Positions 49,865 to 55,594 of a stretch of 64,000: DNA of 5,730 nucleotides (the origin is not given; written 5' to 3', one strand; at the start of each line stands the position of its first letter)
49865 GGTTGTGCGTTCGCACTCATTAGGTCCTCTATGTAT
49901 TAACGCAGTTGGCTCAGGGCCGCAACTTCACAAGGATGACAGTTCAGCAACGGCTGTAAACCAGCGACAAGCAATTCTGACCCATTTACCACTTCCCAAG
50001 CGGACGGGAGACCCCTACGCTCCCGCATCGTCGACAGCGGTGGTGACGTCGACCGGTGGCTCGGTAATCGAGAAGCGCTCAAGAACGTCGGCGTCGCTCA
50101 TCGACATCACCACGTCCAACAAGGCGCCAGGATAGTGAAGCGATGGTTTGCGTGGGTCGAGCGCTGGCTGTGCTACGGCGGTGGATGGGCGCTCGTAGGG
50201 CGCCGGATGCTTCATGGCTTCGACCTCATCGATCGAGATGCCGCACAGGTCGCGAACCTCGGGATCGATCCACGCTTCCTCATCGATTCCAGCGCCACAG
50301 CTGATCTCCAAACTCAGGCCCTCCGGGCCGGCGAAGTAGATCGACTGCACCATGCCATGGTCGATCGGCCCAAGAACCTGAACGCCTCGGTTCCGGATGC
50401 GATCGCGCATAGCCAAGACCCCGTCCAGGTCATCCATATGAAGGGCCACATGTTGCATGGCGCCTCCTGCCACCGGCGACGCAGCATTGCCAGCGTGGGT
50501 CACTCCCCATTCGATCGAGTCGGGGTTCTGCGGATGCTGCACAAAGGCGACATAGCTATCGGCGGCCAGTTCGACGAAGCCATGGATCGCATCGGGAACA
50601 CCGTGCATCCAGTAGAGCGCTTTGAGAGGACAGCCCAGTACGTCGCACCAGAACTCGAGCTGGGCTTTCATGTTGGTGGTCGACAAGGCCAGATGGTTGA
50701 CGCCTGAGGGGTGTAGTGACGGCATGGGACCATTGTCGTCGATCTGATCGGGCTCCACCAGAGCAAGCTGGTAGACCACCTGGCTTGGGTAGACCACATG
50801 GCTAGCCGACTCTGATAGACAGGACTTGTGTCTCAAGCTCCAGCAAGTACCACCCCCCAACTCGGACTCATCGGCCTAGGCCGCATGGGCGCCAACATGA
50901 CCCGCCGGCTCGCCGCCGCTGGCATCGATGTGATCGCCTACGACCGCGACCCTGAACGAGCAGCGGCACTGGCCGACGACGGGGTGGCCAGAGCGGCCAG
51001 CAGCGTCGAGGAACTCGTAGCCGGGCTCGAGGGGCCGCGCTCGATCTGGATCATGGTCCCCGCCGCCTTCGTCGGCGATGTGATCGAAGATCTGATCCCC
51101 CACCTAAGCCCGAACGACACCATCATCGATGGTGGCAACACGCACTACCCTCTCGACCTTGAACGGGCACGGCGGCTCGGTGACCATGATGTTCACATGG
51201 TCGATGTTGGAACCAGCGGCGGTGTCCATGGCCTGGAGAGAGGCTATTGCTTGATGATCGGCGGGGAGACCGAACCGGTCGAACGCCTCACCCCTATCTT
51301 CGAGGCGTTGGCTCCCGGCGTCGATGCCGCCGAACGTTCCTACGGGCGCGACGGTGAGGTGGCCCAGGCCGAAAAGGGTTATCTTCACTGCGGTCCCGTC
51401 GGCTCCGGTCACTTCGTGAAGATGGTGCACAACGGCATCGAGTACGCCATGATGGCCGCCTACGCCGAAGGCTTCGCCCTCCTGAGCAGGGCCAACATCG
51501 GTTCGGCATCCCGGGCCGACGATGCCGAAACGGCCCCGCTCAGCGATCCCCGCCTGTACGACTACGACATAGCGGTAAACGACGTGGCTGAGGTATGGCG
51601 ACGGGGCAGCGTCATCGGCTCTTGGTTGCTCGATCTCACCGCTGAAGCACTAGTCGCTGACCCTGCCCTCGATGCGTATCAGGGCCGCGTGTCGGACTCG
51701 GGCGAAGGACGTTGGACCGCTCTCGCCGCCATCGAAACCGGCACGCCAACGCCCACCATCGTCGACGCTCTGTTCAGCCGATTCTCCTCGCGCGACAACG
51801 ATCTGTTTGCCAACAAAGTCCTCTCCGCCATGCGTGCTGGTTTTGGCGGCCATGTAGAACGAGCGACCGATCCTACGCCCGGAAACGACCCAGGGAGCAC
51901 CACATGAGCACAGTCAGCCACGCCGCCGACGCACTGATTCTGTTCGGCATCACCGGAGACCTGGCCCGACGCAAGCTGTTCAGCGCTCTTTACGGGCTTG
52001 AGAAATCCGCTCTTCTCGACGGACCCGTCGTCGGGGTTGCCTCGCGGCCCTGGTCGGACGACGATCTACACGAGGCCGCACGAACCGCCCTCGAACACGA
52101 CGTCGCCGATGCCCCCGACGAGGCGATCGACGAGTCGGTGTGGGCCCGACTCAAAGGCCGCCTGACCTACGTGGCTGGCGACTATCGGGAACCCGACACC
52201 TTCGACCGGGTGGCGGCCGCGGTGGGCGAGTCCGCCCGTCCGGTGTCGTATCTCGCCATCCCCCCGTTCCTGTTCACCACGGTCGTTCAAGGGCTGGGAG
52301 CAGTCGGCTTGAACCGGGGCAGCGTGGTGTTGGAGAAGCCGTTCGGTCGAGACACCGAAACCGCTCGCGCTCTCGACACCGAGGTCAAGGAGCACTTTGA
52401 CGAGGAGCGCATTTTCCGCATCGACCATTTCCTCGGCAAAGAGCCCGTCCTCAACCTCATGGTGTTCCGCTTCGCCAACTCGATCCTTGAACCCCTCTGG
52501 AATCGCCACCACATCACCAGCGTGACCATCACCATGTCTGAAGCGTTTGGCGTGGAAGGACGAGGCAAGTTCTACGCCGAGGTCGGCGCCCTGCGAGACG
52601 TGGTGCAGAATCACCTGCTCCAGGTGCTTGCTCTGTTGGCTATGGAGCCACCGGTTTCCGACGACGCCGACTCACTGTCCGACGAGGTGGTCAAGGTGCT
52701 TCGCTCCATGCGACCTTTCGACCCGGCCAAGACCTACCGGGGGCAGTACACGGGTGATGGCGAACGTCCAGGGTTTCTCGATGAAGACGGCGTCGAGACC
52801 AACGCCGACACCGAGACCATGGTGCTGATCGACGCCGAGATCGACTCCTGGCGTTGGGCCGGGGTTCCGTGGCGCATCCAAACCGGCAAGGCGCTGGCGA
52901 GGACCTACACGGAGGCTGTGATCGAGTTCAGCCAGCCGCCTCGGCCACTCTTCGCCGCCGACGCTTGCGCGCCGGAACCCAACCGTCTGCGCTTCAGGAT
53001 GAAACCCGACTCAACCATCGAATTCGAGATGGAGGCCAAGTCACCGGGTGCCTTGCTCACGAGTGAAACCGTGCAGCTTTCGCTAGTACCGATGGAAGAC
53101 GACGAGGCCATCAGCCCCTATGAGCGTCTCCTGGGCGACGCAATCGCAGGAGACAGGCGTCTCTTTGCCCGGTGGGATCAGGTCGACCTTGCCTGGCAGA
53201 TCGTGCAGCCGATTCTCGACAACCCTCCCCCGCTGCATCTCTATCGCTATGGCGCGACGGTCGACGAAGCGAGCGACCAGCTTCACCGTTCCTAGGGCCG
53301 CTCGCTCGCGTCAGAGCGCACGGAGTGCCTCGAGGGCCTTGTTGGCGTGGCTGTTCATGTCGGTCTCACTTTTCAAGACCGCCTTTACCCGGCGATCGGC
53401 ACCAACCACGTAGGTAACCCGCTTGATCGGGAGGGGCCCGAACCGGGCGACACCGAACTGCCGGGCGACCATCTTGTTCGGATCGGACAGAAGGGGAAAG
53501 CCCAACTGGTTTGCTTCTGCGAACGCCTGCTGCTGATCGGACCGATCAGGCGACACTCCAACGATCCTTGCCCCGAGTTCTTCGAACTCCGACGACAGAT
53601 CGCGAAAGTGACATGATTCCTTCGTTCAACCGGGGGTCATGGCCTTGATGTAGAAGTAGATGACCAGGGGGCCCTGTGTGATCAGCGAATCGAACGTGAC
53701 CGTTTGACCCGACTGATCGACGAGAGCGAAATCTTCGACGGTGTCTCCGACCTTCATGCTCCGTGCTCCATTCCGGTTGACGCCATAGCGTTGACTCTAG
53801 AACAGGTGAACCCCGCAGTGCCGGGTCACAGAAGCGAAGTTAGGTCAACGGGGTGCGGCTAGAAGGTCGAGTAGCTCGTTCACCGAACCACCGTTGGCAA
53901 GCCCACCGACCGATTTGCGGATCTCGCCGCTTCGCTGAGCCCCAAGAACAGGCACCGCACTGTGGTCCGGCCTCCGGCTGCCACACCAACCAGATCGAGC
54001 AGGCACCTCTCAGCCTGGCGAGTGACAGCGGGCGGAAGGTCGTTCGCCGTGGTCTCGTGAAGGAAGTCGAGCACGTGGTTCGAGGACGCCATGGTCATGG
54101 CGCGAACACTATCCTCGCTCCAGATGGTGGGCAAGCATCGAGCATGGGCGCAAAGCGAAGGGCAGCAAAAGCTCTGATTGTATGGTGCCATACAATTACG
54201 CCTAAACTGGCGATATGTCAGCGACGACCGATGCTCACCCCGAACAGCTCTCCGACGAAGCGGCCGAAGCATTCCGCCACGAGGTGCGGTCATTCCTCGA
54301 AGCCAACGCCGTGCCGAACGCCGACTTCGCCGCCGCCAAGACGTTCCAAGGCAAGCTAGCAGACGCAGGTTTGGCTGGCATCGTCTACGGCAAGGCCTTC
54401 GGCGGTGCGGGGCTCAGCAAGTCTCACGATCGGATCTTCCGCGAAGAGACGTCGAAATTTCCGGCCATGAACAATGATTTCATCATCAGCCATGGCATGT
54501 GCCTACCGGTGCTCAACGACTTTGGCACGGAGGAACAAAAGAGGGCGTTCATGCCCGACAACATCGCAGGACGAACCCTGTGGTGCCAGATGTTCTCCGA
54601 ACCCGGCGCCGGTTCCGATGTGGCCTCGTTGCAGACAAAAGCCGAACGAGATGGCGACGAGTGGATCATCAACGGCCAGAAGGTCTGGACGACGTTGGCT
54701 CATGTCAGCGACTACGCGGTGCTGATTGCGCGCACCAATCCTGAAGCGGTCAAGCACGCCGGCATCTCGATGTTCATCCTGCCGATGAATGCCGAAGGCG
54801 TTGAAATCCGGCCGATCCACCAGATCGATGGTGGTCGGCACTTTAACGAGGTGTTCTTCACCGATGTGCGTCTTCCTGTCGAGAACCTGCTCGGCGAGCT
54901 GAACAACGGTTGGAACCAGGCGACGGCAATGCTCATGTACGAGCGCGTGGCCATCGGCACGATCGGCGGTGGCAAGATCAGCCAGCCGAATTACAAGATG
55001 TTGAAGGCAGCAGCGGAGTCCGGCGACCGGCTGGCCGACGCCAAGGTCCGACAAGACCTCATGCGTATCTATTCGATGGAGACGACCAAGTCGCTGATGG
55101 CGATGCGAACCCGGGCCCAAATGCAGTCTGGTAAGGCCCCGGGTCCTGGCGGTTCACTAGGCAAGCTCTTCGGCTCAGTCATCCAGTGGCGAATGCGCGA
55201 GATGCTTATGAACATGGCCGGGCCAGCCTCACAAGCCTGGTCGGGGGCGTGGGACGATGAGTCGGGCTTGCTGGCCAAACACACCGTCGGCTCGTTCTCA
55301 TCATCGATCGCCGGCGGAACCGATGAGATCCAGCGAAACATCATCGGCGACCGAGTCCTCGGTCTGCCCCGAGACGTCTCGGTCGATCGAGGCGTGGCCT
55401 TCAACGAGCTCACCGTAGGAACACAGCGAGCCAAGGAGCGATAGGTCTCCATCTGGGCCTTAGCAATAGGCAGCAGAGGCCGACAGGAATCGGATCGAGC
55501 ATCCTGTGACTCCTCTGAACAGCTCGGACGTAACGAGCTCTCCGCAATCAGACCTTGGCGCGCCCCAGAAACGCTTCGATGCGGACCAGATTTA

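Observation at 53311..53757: TGA exactly at the catalytic-cysteine codon of an otherwise intact Bcp peroxiredoxin: candidate selenocysteine enzyme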

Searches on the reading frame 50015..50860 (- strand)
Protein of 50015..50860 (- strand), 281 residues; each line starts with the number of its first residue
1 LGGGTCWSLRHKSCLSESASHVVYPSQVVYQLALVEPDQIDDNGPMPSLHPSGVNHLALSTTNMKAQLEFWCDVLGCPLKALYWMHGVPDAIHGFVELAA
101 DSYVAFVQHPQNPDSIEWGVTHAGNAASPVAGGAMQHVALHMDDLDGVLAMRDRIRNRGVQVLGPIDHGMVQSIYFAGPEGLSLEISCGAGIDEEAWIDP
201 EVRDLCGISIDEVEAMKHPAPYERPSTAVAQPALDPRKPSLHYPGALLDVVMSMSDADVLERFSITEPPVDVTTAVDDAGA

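Call 50: search_protein_families(library=pfam, proteins=[window:50015-50860:-], max_evalue=0.001)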
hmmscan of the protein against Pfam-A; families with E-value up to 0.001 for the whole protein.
window:50015-50860:- (281 aa): 2 families
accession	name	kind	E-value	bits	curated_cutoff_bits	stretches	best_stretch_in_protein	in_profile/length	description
PF00903.31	Glyoxalase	-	6.3e-11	43.2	20.6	1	54-186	2-121/121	Glyoxalase/Bleomycin resistance protein/Dioxygenase superfamily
PF13669.12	Glyoxalase_4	-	4.1e-07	30.7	27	0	69-163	15-94/109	Glyoxalase/Bleomycin resistance protein/Dioxygenase superfamily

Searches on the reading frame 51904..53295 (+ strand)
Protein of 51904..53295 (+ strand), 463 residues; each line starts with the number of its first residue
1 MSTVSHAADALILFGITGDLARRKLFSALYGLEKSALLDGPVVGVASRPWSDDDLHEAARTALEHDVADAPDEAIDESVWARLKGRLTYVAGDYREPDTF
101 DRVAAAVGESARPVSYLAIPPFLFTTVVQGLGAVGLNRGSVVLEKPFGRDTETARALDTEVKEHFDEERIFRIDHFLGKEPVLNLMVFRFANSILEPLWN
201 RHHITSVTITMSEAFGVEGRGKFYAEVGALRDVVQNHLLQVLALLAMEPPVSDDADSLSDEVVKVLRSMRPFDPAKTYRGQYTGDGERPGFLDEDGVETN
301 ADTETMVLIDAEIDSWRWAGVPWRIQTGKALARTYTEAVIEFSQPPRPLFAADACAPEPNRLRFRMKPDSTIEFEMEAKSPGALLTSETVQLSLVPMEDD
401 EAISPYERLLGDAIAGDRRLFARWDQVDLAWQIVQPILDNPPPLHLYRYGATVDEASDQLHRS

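Call 64: find_homologous_proteins(query=window:51904-53295:+, max_evalue=1e-100)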
Query window:51904-53295:+ (463 aa): 7578 proteins with E <= 1e-100 among 8000 candidates; the best 120 are listed.
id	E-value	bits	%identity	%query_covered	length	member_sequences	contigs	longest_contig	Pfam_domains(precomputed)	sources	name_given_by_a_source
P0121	0.0e+0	1044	100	100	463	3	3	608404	PF02781.22,PF00479.29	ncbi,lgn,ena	-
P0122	8.3e-200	683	68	98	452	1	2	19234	PF02781.22,PF00479.29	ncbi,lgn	-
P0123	1.2e-199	682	69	97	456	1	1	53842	PF02781.22,PF00479.29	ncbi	-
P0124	2.3e-199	681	67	98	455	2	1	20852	PF02781.22,PF00479.29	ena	-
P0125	4.8e-199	680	69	97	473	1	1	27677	PF02781.22,PF00479.29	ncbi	ncbi:MAG: glucose-6-phosphate dehydrogenase [Acidimicrobiales bacterium]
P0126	2.0e-198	678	68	97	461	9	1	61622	PF02781.22,PF00479.29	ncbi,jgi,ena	jgi:glucose-6-phosphate 1-dehydrogenase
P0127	4.6e-198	677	68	97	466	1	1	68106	PF02781.22,PF00479.29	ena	-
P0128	1.8e-197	675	67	98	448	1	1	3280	PF02781.22,PF00479.29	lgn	-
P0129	5.9e-197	673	68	97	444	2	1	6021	PF02781.22,PF00479.29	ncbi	-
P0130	3.2e-195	667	66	97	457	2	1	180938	PF02781.22,PF00479.29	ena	-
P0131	5.7e-195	667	68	97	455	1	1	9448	PF02781.22,PF00479.29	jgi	jgi:glucose-6-phosphate 1-dehydrogenase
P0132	6.6e-195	666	66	97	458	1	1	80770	PF02781.22,PF00479.29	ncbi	-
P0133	2.0e-194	665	68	96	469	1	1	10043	PF02781.22,PF00479.29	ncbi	-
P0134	5.0e-194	663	67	97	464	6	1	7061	PF02781.22,PF00479.29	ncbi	ncbi:MAG: glucose-6-phosphate dehydrogenase [Actinomycetota bacterium]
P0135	1.2e-193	662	66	98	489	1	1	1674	PF02781.22,PF00479.29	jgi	jgi:glucose-6-phosphate 1-dehydrogenase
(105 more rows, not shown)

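Call 70: list_cluster_members(proteins=[P0096, P0121])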
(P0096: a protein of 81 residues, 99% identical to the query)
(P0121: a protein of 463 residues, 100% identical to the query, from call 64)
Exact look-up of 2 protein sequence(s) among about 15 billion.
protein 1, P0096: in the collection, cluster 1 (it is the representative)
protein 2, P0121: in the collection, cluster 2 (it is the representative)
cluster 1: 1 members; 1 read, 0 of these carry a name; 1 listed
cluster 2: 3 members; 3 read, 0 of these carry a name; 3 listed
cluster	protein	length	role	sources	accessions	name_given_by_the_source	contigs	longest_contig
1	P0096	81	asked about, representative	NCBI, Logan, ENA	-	-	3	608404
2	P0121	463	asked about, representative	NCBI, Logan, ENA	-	-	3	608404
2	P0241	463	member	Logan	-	-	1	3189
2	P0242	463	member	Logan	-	-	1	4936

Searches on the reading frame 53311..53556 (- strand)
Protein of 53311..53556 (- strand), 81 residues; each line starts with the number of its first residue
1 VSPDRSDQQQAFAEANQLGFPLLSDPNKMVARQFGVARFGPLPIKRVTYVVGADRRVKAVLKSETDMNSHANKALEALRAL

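Call 58: find_encoding_contigs(protein=window:53311-53556:-, flank=10000, max_places=6)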
Protein window:53311-53556:- (81 aa): 5 contigs read that carry it; 5 places shown.
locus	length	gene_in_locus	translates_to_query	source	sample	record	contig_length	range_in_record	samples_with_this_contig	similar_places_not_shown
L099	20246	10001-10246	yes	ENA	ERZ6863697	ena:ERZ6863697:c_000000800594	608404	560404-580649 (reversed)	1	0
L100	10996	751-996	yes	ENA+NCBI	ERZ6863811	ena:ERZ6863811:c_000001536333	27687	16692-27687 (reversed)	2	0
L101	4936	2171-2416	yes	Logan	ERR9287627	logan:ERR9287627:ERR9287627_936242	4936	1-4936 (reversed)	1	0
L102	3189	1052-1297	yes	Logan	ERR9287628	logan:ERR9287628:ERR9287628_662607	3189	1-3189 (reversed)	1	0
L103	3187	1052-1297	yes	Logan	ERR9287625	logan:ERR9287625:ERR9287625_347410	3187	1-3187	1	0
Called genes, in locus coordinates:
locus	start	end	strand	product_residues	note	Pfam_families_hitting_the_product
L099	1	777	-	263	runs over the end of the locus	PF00702:Hydrolase (weak), PF13344:Hydrolase_6, PF13242:Hydrolase_like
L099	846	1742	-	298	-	PF01557:FAA_hydrolase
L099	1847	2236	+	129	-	PF02962:CHMI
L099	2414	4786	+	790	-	PF17164:DUF5122 (faint)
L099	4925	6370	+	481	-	PF00370:FGGY_N, PF02782:FGGY_C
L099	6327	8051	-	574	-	PF00989:PAS, PF08448:PAS_4 (weak), PF08447:PAS_3, PF00990:GGDEF, PF00563:EAL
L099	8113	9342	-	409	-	PF02771:Acyl-CoA_dh_N, PF02770:Acyl-CoA_dh_M, PF00441:Acyl-CoA_dh_1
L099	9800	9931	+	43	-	-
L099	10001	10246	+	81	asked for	PF00578:AhpC-TSA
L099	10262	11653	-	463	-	PF00479:G6PD_N, PF02781:G6PD_C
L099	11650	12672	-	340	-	PF03446:NAD_binding_2, PF03807:F420_oxidored (faint), PF00393:6PGD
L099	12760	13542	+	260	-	PF13669:Glyoxalase_4 (faint), PF00903:Glyoxalase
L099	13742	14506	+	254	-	PF00005:ABC_tran, PF13304:AAA_21 (faint), PF12399:BCA_ABC_TP_C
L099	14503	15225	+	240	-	PF00005:ABC_tran, PF13304:AAA_21 (weak)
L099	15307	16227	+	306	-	PF02653:BPD_transp_2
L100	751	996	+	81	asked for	PF00578:AhpC-TSA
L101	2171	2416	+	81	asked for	PF00578:AhpC-TSA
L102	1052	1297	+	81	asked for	PF00578:AhpC-TSA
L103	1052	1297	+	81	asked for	PF00578:AhpC-TSA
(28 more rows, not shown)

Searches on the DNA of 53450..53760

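Call 53: search_rna_families(source=window, start=53450, end=53760, threshold=evalue, max_evalue=10)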
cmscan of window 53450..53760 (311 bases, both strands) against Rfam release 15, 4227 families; matches with E-value up to 10: 2.
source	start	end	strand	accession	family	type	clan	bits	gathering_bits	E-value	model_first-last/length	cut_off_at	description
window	53491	53550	-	RF01782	ASpks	Gene; antisense;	-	12.9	52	7.2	1-75/75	no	ASpks TB sRNA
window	53674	53714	-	RF02741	Rev44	Gene; antisense;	-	7.1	178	9.7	83-123/336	no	Soft rot Enterobacteriaceae Rev 44 asRNA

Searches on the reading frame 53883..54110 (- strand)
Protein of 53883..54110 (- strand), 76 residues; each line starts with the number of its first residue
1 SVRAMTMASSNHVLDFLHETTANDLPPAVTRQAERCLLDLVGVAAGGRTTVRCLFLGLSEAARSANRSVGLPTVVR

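Call 50: search_protein_families(library=pfam, proteins=[window:53883-54110:-], max_evalue=0.001)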
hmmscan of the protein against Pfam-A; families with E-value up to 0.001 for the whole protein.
seq(76 aa): 1 family
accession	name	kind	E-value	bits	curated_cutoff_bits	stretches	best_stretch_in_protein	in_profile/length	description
PF03972.19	MmgE_PrpD_N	-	2.4e-06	27.4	32.1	1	15-53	5-43/244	MmgE/PrpD N-terminal domain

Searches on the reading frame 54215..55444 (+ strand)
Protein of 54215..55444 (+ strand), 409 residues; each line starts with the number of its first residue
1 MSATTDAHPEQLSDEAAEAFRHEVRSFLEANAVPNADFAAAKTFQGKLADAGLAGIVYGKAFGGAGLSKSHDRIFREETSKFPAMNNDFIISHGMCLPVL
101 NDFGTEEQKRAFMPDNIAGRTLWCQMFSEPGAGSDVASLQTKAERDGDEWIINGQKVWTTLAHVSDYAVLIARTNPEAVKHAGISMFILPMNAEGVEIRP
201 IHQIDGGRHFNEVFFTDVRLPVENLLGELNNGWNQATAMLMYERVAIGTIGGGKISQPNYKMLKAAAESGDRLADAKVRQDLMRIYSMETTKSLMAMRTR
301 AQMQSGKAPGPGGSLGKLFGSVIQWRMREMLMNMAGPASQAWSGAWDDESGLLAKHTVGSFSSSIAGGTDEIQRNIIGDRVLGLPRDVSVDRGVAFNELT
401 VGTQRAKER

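Call 21: find_encoding_contigs(protein=window:54215-55444:+, flank=3000, max_places=4)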
Protein window:54215-55444:+ (409 aa): 3 contigs read that carry it; 3 places shown.
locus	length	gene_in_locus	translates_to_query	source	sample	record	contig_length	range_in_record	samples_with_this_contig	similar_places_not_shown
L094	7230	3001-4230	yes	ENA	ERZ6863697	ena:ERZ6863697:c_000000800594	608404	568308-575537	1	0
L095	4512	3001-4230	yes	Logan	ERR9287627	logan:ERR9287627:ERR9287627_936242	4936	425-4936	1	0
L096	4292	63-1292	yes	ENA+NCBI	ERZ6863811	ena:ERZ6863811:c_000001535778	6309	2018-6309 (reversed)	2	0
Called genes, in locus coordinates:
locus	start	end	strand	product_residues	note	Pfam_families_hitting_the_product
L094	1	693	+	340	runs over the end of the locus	PF03446:NAD_binding_2, PF03807:F420_oxidored (faint), PF00393:6PGD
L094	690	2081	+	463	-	PF00479:G6PD_N, PF02781:G6PD_C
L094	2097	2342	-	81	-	PF00578:AhpC-TSA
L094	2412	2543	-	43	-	-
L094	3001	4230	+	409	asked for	PF02771:Acyl-CoA_dh_N, PF02770:Acyl-CoA_dh_M, PF00441:Acyl-CoA_dh_1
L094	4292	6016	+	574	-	PF00989:PAS, PF08448:PAS_4 (weak), PF08447:PAS_3, PF00990:GGDEF, PF00563:EAL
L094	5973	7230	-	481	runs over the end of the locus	PF00370:FGGY_N, PF02782:FGGY_C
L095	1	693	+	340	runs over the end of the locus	PF03446:NAD_binding_2, PF03807:F420_oxidored (faint), PF00393:6PGD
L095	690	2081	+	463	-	PF00479:G6PD_N, PF02781:G6PD_C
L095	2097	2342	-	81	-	PF00578:AhpC-TSA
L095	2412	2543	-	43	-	-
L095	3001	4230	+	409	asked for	PF02771:Acyl-CoA_dh_N, PF02770:Acyl-CoA_dh_M, PF00441:Acyl-CoA_dh_1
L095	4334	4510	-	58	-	?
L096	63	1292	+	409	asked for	PF02771:Acyl-CoA_dh_N, PF02770:Acyl-CoA_dh_M, PF00441:Acyl-CoA_dh_1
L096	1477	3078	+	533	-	PF00989:PAS (weak), PF08447:PAS_3 (weak), PF00990:GGDEF, PF00563:EAL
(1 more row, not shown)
